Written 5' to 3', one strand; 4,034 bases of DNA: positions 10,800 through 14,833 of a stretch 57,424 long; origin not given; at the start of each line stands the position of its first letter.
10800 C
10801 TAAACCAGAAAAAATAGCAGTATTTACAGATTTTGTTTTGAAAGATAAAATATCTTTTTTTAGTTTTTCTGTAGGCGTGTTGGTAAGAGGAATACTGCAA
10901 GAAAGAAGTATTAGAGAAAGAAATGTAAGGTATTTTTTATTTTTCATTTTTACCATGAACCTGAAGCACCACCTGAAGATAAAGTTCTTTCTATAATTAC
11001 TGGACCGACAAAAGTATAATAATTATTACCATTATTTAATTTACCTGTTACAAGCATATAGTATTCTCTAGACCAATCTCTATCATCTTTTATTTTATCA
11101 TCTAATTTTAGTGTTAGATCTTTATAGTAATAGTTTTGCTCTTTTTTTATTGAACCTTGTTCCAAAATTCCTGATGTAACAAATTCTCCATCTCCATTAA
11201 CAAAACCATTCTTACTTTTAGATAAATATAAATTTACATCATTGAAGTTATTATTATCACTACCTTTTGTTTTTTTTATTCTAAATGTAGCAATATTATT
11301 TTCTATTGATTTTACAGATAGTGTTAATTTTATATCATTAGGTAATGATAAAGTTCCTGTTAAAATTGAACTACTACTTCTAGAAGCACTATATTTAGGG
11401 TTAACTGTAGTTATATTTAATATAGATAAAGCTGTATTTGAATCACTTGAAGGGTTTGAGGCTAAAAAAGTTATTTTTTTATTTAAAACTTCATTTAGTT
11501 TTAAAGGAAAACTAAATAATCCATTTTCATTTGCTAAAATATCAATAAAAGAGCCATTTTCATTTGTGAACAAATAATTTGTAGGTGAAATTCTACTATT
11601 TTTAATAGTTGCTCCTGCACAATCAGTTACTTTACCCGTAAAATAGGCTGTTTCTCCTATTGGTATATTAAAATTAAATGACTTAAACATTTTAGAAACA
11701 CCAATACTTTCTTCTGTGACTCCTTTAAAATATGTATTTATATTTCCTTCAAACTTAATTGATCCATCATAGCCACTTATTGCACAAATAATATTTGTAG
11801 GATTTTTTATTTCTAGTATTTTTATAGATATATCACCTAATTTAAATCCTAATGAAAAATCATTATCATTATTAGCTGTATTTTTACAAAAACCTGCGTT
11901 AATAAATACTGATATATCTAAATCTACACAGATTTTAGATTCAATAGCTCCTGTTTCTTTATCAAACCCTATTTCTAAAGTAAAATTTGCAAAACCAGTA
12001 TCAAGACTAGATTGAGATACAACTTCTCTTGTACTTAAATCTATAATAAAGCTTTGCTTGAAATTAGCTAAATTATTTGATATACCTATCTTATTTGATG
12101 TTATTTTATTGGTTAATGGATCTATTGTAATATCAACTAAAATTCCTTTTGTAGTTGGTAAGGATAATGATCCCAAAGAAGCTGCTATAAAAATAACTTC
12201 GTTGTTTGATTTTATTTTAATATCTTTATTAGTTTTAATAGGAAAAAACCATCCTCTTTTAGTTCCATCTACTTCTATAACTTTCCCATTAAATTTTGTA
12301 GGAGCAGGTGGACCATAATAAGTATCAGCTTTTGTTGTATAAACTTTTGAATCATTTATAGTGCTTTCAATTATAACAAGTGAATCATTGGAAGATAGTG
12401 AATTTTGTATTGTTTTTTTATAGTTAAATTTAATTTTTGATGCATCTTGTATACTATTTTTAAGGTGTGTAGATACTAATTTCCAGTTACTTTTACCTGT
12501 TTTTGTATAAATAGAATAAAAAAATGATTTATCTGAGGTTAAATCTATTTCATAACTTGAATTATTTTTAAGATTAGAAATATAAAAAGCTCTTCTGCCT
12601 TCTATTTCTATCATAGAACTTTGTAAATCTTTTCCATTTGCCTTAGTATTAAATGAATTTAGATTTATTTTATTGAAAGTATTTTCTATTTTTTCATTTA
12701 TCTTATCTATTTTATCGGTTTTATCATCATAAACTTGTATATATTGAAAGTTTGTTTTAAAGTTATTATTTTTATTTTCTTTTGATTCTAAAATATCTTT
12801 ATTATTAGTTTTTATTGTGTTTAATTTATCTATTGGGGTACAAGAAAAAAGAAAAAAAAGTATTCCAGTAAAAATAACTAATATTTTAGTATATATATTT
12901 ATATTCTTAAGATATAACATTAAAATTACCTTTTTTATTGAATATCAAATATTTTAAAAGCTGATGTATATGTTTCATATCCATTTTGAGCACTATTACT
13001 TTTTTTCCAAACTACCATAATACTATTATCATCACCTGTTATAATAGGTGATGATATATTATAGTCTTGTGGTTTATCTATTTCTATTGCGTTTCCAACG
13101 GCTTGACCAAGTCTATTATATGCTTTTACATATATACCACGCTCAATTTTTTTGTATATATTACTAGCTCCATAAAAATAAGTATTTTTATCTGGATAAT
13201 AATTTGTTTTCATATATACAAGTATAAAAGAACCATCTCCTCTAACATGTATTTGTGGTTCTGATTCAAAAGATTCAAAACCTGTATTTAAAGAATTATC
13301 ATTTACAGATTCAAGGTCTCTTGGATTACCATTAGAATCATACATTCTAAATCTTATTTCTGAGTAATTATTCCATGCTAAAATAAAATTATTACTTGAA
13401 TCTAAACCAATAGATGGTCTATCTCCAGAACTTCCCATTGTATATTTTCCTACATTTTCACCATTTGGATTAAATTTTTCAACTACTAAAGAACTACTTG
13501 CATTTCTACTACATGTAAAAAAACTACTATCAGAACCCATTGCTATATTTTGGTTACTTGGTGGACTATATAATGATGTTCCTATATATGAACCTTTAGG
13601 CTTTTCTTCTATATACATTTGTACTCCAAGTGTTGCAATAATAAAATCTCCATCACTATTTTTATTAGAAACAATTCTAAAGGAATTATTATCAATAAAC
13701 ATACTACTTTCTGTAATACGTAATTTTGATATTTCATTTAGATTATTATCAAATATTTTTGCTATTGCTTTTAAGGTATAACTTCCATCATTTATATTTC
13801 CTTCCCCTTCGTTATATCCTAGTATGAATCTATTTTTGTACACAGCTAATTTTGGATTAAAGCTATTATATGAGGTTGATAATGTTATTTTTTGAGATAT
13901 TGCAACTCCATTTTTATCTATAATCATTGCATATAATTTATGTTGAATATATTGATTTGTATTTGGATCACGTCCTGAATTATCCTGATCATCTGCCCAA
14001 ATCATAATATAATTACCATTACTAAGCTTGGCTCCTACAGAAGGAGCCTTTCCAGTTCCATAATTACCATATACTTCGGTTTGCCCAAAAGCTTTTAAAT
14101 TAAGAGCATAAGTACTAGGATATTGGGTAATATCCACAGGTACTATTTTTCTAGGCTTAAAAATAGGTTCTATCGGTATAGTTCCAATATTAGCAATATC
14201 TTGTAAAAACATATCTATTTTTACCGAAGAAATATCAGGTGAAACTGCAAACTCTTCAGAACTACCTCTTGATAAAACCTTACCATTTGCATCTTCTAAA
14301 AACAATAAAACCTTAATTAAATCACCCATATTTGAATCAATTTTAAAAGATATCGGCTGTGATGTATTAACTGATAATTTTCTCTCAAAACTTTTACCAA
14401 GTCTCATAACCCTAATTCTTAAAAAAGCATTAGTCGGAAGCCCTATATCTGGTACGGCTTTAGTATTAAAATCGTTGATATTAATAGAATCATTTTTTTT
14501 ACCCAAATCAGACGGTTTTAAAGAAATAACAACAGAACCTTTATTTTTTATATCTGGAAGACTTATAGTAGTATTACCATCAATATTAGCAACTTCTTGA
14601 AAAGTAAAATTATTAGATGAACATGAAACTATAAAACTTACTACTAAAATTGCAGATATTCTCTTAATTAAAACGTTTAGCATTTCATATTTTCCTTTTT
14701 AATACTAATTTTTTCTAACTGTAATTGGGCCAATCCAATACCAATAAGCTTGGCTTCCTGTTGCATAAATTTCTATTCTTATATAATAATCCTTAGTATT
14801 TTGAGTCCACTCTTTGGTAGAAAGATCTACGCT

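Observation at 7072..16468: Four-gene lipoprotein operon built only of display/binding modules, inserted in the middle of a Wzx/Wzy polysaccharide locus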

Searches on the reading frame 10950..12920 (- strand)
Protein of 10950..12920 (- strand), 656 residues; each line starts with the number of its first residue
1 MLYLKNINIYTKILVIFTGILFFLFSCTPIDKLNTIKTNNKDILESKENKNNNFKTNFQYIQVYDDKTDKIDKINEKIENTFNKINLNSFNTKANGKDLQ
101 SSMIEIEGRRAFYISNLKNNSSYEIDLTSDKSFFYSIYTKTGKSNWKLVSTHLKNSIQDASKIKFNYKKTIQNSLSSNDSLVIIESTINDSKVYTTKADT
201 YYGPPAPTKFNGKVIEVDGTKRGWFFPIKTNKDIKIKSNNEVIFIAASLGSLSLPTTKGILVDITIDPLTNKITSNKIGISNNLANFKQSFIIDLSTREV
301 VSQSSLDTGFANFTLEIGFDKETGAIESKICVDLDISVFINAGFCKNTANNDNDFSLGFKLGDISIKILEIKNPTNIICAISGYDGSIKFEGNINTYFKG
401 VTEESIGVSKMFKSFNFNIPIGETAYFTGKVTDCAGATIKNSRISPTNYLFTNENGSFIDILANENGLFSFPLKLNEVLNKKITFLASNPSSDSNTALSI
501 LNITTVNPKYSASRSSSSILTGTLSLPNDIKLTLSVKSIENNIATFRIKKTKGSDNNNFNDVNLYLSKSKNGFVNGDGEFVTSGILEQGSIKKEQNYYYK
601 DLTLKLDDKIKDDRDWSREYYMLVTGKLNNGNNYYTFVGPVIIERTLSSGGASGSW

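Call 5: search_protein_families(library=pfam, proteins=[window:10950-12920:-], max_evalue=1)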
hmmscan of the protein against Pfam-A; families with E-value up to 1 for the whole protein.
window:10950-12920:- (656 aa): 0 families

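Call 6: search_protein_families(library=ncbifam, proteins=[window:10950-12920:-], max_evalue=1)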
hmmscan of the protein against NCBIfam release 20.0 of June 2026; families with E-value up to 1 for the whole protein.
window:10950-12920:- (656 aa): 0 families

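Call 23: find_homologous_proteins(query=window:10950-12920:-, max_evalue=0.001)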
Query window:10950-12920:-: 8000 candidates shared short words with the query, none scored E <= 0.001.

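Call 41: search_solved_structures(query=window:10950-12920:-, max_evalue=10)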
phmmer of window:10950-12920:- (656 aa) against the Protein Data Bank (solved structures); distinct sequences matched with E-value up to 10: 0.

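Call 59: predict_structure(protein=window:10950-12920:-)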
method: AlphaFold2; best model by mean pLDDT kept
length: 656 residues; sequences in the alignment: 1
mean_pLDDT: 33.8   pTM: 0.23
mean pLDDT of the five models: 33.8, 28.0, 27.9, 26.1, 25.3
residues with pLDDT >= 90: 0; 70-90: 1; 50-70: 35; < 50: 620
segments of 3 or more residues with pLDDT < 50: 1-4, 26-98, 100-116, 126-134, 136-161, 165-545, 550-599, 603-656
pLDDT, mean of each block of 10 residues (from residue 1): 53 65 47 29 25 25 30 33 30 46 38 48 48 46 43 42 46 36 34 24 27 27 26 29 26 27 32 33 25 25 24 29 31 26 23 27 30 29 31 28 27 30 29 27 29 31 31 29 26 28 25 26 37 46 46 45 40 30 33 43 46 40 43 39 34 27
secondary structure, 60 per line:
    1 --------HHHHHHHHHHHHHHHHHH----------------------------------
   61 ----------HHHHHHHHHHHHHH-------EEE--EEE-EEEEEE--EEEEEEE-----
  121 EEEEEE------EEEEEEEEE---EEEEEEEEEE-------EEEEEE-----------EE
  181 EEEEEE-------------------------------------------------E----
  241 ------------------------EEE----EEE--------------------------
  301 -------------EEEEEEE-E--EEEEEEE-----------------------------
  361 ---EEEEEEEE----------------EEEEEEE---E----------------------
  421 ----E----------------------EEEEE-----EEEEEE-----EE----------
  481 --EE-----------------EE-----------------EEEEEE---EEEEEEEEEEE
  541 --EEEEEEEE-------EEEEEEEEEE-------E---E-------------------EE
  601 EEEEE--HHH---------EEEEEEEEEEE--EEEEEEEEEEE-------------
elements in order (helices of 4 or more, strands of 3 or more residues): H9-26 H71-84 E92-94 E97-99 E101-106 E109-115 E121-126 E133-141 E145-154 E162-167 E179-186 E265-267 E272-274 E314-320 E325-331 E364-371 E388-394 E448-452 E458-463 E521-526 E530-540 E543-550 E558-567 E599-605 E620-630 E633-643
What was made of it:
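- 10950..12920 (-): Gene C, a 656-aa lipoprotein (MEK7434580.1). Layout: signal peptide and lipobox aa 1-27; FNTKA tag aa 90-94 (12639-12653); unassigned, mostly beta central region; C-domain shared with A aa 545-645 (10986-11288). The single-sequence AF2 model failed with pLDDT 34 (call 59).
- About 45% of the residues have no assignable fold, and the C model failed (call 59).
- Tried and rejected: The AF2 model of C from a single sequence had pLDDT 34 and was unusable, so it was not sent to Foldseek (call 59).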

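Call 60: find_related_loci(query=window:10950-12920:-, collection=metagenome_contigs, flank=10000)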
Query window:10950-12920:- (656 aa) in metagenome_contigs; peptide patterns used: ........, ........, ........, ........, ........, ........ (x = any residue, [..] = any of these).
597 stretches matched a pattern, but none encodes a relative of the query by tblastn (E <= 1e-3).

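Call 84: search_protein_families(library=phrogs, proteins=[window:10950-12920:-], max_evalue=0.01)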
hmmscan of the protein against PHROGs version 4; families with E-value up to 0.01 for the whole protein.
window:10950-12920:- (656 aa): 0 families

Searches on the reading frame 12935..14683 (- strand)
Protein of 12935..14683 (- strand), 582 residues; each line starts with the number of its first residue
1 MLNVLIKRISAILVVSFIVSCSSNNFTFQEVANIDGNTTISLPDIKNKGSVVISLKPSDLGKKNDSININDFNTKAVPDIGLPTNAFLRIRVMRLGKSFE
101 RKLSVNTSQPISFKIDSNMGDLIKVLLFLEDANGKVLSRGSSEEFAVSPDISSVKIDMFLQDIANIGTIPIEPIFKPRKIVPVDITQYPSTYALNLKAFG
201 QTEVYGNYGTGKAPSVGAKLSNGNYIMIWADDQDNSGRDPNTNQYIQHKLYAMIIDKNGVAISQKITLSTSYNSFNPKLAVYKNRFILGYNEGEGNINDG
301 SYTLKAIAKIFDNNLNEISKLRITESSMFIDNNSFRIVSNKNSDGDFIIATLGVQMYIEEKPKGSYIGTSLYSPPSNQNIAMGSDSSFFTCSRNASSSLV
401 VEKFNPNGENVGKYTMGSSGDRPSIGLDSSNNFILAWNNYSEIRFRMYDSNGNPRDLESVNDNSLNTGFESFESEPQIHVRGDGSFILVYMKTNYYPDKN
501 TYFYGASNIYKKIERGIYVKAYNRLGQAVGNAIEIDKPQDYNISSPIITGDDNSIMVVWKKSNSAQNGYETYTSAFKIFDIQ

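Call 5: search_protein_families(library=pfam, proteins=[window:12935-14683:-], max_evalue=1)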
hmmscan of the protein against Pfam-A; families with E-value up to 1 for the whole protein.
window:12935-14683:- (582 aa): 0 families

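Call 6: search_protein_families(library=ncbifam, proteins=[window:12935-14683:-], max_evalue=1)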
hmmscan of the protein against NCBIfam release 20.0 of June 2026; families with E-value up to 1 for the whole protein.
window:12935-14683:- (582 aa): 1 family
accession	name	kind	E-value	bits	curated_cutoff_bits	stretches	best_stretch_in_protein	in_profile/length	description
TIGR02777.1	LigD_PE_dom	equivalog_domain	0.013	15.2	144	1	247-312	38-102/156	DNA ligase D, 3'-phosphoesterase domain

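Call 12: find_encoding_contigs(protein=window:12935-14683:-, flank=10000, max_places=6)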
Protein window:12935-14683:- (582 aa): 1 contig read that carries it; 1 place shown.
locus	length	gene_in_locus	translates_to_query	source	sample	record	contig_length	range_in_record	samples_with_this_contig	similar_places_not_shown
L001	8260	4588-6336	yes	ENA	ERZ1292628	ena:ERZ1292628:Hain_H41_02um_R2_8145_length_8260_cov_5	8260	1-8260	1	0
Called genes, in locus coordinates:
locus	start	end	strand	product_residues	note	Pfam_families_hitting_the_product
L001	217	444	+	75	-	-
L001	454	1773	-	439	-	-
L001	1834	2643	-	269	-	PF01209:Ubie_methyltran (weak), PF13489:Methyltransf_23, PF13649:Methyltransf_25, PF13847:Methyltransf_31, PF08241:Methyltransf_11, PF08242:Methyltransf_12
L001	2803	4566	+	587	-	-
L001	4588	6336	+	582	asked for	-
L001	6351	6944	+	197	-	-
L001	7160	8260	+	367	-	?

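Call 14: find_homologous_proteins(query=window:12935-14683:-, max_evalue=0.001)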
Query window:12935-14683:- (582 aa): 1 proteins with E <= 0.001 among 8000 candidates.
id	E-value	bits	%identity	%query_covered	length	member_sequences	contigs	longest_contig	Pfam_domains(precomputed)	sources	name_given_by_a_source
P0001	0.0e+0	1283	100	100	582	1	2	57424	-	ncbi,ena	ncbi:MAG: hypothetical protein AABZ74_15720 [Cyanobacteriota bacterium]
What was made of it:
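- Tried and rejected: Homology searches for B and C in the word-indexed 5.8-billion-cluster database returned only B itself, or nothing (calls 14, 23).
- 12935..14683 (-): Gene B, a 582-aa lipoprotein (MEK7434581.1). Layout: signal peptide and lipobox aa 1-21; N-domain aa 22-170 with the FNTKA tag at aa 72-76 (14456-14470); diverged propeller of about 7 blades aa 195-582 (12938-14101). The word-indexed search of 5.8 billion clusters returned only B itself (call 14).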

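Call 43: search_solved_structures(query=window:12935-14683:-, max_evalue=10)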
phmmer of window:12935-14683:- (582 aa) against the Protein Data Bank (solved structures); distinct sequences matched with E-value up to 10: 1.
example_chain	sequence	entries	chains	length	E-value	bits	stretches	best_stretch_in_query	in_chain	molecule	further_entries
5djw_A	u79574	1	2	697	0.1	14.5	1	181-263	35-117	Alpha-glucosidase II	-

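Call 62: find_related_loci(query=window:12935-14683:-, collection=metagenome_contigs, flank=10000)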
Query window:12935-14683:- (582 aa) in metagenome_contigs; peptide patterns used: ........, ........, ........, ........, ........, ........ (x = any residue, [..] = any of these).
152 stretches matched a pattern, but none encodes a relative of the query by tblastn (E <= 1e-3).
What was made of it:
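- Tried and rejected: Metagenome contig scans with C and B found nothing (calls 60, 62).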

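Call 84: search_protein_families(library=phrogs, proteins=[window:12935-14683:-], max_evalue=0.01)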
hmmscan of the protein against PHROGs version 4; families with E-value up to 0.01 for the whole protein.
window:12935-14683:- (582 aa): 0 families
